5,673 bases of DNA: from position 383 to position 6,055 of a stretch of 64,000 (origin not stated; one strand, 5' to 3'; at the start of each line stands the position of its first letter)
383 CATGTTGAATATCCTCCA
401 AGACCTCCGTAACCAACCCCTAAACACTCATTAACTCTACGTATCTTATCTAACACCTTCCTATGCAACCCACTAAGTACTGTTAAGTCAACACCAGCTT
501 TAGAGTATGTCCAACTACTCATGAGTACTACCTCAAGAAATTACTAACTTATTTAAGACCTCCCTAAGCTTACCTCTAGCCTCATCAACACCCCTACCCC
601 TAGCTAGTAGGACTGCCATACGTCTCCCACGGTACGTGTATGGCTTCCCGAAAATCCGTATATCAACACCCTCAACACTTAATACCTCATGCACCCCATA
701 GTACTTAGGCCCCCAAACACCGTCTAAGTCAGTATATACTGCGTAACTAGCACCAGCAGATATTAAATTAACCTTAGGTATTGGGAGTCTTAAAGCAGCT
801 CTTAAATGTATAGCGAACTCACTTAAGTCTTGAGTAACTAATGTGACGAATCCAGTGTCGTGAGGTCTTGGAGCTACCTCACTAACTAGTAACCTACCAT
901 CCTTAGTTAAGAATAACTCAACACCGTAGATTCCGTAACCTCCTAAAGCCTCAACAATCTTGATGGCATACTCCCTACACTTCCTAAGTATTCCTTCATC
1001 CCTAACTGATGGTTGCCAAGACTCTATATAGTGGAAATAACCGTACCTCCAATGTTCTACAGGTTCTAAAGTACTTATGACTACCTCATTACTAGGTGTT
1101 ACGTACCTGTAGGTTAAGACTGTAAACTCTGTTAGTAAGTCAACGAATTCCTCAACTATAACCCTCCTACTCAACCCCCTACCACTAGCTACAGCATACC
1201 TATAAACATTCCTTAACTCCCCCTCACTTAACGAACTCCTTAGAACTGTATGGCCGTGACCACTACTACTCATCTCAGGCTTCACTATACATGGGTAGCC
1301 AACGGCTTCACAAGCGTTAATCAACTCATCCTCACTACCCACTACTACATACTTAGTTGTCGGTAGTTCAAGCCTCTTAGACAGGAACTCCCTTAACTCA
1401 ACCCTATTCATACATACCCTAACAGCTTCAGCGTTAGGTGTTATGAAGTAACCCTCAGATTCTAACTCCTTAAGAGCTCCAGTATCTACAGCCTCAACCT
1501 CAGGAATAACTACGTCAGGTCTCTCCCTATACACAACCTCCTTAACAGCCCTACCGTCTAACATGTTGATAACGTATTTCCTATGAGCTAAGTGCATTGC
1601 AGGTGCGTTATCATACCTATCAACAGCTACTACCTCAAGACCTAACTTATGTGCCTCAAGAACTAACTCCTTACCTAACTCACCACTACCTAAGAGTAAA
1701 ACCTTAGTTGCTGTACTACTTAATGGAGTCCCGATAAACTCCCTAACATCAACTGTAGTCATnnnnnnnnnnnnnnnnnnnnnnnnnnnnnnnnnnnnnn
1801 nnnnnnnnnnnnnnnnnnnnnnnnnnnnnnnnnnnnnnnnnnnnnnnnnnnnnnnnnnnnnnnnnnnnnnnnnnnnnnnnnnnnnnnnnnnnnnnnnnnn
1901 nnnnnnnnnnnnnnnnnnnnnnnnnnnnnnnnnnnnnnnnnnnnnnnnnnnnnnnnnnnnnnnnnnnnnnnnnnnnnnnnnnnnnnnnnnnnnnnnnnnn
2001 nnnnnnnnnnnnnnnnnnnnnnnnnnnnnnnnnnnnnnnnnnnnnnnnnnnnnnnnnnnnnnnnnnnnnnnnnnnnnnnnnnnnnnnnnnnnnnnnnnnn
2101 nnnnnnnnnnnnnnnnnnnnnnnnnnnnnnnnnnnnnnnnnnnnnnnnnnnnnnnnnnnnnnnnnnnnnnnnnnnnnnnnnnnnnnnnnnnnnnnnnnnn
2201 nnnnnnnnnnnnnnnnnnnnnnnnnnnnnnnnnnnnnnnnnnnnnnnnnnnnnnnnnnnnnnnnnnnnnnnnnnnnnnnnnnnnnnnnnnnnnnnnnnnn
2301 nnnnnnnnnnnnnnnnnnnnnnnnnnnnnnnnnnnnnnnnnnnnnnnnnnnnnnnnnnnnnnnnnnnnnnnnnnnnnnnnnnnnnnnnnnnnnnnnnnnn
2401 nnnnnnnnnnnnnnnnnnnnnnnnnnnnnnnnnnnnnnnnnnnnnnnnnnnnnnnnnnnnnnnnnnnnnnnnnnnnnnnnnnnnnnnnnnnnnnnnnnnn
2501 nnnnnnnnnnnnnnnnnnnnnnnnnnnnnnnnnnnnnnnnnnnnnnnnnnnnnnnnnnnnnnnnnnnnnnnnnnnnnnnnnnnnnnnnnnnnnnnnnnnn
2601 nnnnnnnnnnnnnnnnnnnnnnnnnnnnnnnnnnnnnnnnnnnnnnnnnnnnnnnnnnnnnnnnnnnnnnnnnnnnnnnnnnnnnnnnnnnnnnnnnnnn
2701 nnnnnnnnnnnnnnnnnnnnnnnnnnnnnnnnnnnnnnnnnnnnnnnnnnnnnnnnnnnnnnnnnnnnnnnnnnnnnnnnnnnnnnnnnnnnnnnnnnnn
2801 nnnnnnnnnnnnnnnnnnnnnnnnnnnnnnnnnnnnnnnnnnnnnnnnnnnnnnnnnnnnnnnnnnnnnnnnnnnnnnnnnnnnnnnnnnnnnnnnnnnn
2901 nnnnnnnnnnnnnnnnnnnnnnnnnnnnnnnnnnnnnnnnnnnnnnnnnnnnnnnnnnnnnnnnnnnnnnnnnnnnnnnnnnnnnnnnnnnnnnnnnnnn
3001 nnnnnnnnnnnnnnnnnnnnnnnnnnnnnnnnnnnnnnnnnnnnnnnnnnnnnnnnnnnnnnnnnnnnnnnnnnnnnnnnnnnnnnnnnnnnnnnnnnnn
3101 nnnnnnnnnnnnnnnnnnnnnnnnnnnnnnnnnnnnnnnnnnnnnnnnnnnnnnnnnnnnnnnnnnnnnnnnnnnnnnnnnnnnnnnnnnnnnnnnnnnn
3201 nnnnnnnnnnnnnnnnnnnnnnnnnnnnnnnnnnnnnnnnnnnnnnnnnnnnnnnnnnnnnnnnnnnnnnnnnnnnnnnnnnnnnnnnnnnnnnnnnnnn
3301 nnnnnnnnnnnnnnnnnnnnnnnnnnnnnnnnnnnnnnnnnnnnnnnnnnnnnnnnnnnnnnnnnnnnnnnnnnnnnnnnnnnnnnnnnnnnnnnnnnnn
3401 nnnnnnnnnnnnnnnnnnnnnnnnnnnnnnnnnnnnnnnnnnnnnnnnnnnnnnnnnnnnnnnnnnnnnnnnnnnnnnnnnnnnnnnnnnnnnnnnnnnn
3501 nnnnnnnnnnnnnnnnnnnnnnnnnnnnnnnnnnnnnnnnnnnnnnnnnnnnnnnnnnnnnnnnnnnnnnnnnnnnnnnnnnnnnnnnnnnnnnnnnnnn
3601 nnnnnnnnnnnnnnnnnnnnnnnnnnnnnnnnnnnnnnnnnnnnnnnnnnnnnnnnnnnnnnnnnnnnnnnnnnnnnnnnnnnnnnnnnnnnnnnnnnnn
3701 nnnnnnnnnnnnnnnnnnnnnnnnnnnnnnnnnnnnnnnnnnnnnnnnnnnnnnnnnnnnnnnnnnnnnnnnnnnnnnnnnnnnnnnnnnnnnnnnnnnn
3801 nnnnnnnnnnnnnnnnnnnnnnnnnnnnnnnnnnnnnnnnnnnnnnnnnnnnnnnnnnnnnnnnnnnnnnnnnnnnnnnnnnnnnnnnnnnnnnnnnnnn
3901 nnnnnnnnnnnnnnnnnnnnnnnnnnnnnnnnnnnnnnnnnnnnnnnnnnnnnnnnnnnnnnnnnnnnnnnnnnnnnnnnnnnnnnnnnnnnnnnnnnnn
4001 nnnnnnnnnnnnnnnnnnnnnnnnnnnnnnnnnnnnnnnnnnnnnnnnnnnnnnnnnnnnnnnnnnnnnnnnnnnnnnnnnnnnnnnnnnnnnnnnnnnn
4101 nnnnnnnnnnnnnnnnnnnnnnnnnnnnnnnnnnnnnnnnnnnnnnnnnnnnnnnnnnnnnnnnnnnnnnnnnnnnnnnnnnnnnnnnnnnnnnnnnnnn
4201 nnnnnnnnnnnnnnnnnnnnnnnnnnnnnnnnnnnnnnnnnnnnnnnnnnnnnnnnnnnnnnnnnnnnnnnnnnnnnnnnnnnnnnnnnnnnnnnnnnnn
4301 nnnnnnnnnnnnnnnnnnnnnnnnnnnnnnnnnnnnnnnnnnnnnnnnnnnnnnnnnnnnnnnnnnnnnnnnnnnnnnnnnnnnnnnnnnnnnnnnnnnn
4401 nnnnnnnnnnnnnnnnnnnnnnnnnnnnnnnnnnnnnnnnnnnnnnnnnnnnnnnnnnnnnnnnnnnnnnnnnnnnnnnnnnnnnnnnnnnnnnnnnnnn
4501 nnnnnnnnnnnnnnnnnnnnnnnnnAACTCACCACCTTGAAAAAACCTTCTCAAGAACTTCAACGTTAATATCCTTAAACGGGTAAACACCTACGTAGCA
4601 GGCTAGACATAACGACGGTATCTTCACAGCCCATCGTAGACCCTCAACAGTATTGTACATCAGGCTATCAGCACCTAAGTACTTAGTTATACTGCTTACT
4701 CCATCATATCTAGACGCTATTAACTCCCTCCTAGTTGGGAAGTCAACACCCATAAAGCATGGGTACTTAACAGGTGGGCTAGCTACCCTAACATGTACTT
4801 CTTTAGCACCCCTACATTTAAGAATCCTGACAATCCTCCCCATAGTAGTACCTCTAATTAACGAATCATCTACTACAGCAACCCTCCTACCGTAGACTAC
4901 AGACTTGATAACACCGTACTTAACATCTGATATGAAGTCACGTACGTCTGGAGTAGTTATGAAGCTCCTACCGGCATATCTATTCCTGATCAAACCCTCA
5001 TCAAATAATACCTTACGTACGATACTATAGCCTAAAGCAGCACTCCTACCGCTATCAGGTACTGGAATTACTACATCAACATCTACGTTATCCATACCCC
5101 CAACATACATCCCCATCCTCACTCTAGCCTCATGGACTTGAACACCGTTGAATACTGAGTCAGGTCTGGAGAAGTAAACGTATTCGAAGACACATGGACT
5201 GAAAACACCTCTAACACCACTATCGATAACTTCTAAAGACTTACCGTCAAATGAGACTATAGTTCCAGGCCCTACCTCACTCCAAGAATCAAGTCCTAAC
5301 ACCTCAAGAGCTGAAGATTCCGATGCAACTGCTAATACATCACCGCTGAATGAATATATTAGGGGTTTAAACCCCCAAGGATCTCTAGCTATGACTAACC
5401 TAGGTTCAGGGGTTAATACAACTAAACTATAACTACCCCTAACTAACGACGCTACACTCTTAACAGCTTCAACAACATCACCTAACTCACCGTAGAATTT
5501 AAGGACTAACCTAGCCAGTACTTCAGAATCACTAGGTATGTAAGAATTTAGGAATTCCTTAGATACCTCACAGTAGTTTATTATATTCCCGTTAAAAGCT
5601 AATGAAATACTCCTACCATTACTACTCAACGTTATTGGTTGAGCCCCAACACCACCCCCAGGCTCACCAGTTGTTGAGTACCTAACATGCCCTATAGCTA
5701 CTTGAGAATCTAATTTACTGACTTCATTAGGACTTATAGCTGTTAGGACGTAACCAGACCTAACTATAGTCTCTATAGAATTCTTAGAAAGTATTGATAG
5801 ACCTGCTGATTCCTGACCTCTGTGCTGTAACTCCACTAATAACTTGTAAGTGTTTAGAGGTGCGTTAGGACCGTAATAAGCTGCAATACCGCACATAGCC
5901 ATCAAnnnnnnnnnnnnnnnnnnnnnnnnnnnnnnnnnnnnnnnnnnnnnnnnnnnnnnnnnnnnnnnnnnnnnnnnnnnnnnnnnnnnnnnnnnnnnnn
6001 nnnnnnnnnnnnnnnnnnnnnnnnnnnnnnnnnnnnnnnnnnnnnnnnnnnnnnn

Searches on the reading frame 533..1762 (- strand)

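Call 37: search_protein_families(library=pfam, proteins=[window:533-1762:-], max_evalue=0.00001)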
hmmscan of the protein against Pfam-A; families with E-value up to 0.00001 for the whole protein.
window:533-1762:- (409 aa): 5 families
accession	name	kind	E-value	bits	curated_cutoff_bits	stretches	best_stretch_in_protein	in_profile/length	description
PF02222.28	ATP-grasp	-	2e-39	135.5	27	1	129-316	4-179/179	ATP-grasp domain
PF22660.2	RS_preATP-grasp-like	-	8.9e-13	48.9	27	1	20-116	3-96/98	Ribonucleotide synthetase preATP-grasp domain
PF07478.18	Dala_Dala_lig_C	-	4.4e-11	43.1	24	1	128-302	2-178/204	D-ala D-ala ligase C-terminus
PF21244.3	PurT_C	-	1.6e-10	40.8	26.7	1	338-403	2-65/68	PurT, C-terminal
PF02786.22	CPSase_L_D2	-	1.1e-06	28.8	19.8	1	134-299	15-179/211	Carbamoyl-phosphate synthase L chain, ATP binding domain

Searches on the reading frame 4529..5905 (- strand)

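Call 37: search_protein_families(library=pfam, proteins=[window:4529-5905:-], max_evalue=0.00001)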
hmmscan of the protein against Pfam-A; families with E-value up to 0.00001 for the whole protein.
window:4529-5905:- (458 aa): 2 families
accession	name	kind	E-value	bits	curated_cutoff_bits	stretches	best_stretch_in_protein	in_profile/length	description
PF13522.11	GATase_6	-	2.6e-17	63.5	27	1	66-196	9-130/130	Glutamine amidotransferase domain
PF13537.11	GATase_7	-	2.1e-16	60.5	25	1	87-200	12-121/123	Glutamine amidotransferase domain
